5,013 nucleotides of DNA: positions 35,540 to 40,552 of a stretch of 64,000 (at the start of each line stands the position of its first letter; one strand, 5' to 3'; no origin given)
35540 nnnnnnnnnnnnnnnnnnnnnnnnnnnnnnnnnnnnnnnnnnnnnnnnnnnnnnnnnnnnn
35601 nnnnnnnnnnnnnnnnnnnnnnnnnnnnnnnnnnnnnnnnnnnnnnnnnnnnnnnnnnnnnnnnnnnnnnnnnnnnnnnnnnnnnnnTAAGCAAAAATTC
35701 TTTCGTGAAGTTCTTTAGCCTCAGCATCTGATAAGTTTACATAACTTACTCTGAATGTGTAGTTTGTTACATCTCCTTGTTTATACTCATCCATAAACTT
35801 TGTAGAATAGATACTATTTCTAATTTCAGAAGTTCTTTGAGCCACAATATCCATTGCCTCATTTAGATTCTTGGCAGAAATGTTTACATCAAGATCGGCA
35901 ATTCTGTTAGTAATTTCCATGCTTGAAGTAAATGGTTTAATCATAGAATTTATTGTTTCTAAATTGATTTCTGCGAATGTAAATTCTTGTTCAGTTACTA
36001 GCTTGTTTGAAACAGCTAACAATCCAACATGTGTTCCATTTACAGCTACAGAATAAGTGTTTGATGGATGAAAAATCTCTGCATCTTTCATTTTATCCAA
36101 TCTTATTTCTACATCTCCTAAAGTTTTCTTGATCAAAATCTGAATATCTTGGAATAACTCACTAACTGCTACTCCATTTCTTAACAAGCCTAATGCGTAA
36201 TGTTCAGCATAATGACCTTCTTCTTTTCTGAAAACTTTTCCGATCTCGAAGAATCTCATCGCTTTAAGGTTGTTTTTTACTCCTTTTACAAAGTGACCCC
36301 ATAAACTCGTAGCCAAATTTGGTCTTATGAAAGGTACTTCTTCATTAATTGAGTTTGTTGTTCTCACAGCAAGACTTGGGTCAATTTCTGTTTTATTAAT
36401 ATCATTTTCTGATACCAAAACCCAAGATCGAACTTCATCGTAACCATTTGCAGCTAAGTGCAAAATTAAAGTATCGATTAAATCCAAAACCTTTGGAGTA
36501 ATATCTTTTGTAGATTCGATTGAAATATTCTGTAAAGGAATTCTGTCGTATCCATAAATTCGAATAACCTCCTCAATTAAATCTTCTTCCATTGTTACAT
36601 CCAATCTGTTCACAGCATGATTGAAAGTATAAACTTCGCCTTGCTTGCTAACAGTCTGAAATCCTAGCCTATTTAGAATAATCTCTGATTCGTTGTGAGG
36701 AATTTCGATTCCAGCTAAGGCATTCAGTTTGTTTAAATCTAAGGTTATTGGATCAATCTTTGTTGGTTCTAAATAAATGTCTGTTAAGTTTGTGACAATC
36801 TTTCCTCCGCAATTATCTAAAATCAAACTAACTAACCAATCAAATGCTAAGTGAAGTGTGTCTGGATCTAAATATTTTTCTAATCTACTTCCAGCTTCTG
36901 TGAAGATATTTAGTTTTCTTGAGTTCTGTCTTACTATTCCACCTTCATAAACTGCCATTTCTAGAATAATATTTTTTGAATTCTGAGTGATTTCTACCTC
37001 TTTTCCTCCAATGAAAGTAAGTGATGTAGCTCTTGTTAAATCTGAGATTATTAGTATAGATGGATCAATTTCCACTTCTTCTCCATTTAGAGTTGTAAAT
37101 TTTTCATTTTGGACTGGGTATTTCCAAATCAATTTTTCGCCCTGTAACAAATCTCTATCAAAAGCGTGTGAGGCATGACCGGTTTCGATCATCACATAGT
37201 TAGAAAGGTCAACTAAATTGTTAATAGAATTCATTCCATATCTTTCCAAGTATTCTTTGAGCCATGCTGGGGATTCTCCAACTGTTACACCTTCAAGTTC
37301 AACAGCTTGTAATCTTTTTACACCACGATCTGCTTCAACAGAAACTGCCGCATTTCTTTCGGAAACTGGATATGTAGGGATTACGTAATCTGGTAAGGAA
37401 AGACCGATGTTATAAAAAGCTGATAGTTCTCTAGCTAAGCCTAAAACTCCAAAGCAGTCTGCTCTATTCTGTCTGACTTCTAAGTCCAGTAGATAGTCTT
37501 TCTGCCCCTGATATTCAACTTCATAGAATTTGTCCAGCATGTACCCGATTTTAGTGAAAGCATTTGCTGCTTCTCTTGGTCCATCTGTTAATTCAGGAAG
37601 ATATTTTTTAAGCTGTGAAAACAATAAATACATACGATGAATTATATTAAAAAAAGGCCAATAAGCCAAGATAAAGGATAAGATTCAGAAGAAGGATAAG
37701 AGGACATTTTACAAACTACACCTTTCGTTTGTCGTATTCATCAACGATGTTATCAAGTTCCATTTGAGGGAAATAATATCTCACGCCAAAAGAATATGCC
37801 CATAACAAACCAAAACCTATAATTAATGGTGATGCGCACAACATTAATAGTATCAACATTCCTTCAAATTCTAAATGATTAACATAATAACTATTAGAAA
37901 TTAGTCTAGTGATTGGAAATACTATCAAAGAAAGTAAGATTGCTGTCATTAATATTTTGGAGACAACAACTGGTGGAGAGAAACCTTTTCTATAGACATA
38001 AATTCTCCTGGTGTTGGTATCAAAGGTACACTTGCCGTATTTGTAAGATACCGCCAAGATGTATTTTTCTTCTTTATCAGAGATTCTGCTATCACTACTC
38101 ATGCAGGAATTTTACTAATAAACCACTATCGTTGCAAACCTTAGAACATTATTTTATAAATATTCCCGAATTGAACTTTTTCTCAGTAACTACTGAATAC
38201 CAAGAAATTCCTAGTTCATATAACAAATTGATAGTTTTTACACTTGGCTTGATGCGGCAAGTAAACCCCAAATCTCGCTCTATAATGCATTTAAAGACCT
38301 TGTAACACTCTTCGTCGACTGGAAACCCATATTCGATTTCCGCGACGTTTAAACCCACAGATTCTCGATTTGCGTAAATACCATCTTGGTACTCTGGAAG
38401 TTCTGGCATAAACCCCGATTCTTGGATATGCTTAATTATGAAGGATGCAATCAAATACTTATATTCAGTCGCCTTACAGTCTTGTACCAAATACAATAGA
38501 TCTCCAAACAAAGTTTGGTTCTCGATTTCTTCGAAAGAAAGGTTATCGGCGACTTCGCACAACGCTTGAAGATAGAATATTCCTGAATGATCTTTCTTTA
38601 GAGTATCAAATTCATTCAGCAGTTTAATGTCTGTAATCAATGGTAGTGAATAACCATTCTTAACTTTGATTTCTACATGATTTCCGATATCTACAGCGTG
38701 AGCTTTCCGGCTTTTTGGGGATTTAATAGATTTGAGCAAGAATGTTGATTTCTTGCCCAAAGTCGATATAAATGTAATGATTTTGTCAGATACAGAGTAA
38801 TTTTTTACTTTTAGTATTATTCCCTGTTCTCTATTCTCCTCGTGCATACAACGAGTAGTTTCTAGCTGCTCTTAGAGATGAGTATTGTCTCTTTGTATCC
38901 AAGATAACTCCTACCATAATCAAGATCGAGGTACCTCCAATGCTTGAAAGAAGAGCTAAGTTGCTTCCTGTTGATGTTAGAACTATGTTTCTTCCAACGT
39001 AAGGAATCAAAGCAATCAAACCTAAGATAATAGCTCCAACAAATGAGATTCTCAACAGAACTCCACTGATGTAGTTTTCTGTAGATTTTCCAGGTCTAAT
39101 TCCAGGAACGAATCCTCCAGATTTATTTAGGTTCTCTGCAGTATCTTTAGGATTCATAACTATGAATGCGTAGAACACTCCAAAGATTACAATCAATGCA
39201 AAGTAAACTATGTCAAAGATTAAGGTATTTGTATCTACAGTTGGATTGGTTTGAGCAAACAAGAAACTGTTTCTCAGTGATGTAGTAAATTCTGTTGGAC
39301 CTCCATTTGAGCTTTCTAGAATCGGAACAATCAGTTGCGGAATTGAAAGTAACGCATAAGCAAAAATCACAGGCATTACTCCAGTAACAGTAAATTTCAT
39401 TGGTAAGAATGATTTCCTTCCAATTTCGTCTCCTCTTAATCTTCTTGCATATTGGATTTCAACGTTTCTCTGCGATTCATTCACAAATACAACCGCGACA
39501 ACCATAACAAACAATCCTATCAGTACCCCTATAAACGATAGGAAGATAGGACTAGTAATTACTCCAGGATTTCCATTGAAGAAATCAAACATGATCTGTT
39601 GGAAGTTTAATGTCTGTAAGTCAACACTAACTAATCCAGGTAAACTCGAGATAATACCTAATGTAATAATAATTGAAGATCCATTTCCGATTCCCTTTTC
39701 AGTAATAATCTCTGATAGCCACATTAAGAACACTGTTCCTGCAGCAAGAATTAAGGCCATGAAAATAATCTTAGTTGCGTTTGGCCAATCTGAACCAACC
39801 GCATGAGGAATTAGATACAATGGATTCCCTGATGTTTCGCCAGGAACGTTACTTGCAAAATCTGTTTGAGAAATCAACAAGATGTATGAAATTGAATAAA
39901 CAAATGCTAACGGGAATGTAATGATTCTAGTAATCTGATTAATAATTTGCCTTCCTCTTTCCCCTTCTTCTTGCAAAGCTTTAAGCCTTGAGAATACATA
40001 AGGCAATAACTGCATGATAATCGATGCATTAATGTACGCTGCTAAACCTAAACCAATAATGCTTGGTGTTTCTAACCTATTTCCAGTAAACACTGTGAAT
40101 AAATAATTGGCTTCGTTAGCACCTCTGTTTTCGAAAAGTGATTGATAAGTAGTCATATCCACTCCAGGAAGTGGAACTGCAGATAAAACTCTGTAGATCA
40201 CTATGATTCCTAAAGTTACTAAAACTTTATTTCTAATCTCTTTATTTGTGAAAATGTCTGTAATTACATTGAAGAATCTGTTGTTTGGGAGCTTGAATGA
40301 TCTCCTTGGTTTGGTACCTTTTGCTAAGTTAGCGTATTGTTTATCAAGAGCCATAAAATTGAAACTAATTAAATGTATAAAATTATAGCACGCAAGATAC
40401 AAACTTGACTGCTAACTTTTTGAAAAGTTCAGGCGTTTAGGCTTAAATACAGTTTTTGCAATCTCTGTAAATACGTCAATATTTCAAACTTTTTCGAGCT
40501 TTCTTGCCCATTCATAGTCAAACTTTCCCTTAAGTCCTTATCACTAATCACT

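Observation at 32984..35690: Three-gene secreted operon with cohesin-like and dockerin-like modules in a reduced-genome bacterium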

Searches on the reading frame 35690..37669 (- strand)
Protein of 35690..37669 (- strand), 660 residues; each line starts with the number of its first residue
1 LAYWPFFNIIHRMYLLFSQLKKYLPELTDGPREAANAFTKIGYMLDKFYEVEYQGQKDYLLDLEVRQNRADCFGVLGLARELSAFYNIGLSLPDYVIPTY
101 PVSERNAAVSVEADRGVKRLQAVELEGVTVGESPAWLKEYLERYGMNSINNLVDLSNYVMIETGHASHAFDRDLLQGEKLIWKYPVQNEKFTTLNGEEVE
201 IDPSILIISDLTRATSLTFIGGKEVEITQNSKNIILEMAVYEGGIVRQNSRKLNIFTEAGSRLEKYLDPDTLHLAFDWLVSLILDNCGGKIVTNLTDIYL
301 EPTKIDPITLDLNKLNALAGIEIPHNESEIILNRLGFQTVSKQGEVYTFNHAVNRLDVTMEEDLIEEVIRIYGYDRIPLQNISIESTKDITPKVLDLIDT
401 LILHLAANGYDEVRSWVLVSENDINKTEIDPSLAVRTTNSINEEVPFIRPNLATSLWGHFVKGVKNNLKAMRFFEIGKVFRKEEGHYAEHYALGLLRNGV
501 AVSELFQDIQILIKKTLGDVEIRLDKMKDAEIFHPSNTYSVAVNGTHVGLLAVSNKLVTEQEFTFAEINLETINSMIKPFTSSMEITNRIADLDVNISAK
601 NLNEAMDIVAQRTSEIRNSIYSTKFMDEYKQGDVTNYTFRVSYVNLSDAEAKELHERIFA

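Call 104: search_protein_families(library=ncbifam, proteins=[window:35690-37669:-], max_evalue=0.001)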
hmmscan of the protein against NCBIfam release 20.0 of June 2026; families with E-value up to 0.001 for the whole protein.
window:35690-37669:- (660 aa): 5 families
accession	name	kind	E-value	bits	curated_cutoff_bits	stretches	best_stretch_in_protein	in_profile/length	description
TIGR00472.1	pheT_bact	equivalog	2.7e-104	350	402.65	1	55-649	155-776/798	phenylalanine--tRNA ligase subunit beta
NF001882.0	PRK00629.5-4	equivalog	5.2e-55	187.1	527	1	57-643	159-710/725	phenylalanine--tRNA ligase subunit beta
TIGR00471.1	pheT_arch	equivalog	1.3e-14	53.6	282.65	1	308-571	280-544/551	phenylalanine--tRNA ligase subunit beta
TIGR02367.1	PylS_Cterm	equivalog_domain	1.4e-08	34.4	178.15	1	388-529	22-166/242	pyrrolysine--tRNA(Pyl) ligase large subunit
NF007083.1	PRK09537.1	equivalog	0.00094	18.3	550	0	404-485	224-305/425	pyrrolysine--tRNA(Pyl) ligase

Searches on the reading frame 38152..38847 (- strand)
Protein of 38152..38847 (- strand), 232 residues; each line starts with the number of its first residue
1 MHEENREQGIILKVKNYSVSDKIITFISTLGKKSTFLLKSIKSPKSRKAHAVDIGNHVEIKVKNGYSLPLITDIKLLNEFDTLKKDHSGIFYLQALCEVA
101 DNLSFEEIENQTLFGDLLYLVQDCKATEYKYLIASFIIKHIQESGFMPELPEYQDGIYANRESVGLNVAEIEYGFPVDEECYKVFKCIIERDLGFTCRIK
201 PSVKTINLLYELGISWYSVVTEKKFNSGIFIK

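Call 104: search_protein_families(library=ncbifam, proteins=[window:38152-38847:-], max_evalue=0.001)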
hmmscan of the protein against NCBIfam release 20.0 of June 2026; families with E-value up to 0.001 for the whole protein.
window:38152-38847:- (232 aa): 1 family
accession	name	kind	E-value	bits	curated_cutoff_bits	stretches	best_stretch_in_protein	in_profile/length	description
TIGR00613.1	reco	equivalog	1.1e-17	64.2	48.7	1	7-230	3-235/239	DNA repair protein RecO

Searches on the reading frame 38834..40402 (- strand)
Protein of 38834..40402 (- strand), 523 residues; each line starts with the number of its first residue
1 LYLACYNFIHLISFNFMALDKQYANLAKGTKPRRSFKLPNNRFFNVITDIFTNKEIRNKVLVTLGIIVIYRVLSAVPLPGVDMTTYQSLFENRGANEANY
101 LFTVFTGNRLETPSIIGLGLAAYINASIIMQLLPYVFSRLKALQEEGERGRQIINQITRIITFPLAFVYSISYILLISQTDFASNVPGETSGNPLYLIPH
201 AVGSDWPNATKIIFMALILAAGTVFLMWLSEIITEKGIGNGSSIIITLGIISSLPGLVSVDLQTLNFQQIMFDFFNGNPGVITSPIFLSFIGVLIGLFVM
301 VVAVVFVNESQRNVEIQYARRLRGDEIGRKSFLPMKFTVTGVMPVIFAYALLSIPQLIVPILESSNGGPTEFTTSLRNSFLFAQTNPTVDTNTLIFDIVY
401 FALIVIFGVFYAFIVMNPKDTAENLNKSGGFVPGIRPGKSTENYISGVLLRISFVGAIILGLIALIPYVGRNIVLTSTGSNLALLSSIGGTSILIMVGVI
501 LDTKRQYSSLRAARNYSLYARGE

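Call 104: search_protein_families(library=ncbifam, proteins=[window:38834-40402:-], max_evalue=0.001)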
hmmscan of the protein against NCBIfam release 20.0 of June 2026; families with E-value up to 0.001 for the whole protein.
window:38834-40402:- (523 aa): 3 families
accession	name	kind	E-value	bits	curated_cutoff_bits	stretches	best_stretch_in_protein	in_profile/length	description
TIGR00967.1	3a0501s007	equivalog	6.6e-103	344.8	253.6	1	57-515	1-413/414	preprotein translocase subunit SecY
NF009082.0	PRK12417.1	equivalog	2.5e-37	128.5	353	1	50-517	6-399/406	accessory Sec system protein translocase subunit SecY2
TIGR02920.1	acc_sec_Y2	equivalog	1.7e-36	125.9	249.6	2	209-516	123-391/395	accessory Sec system protein translocase subunit SecY2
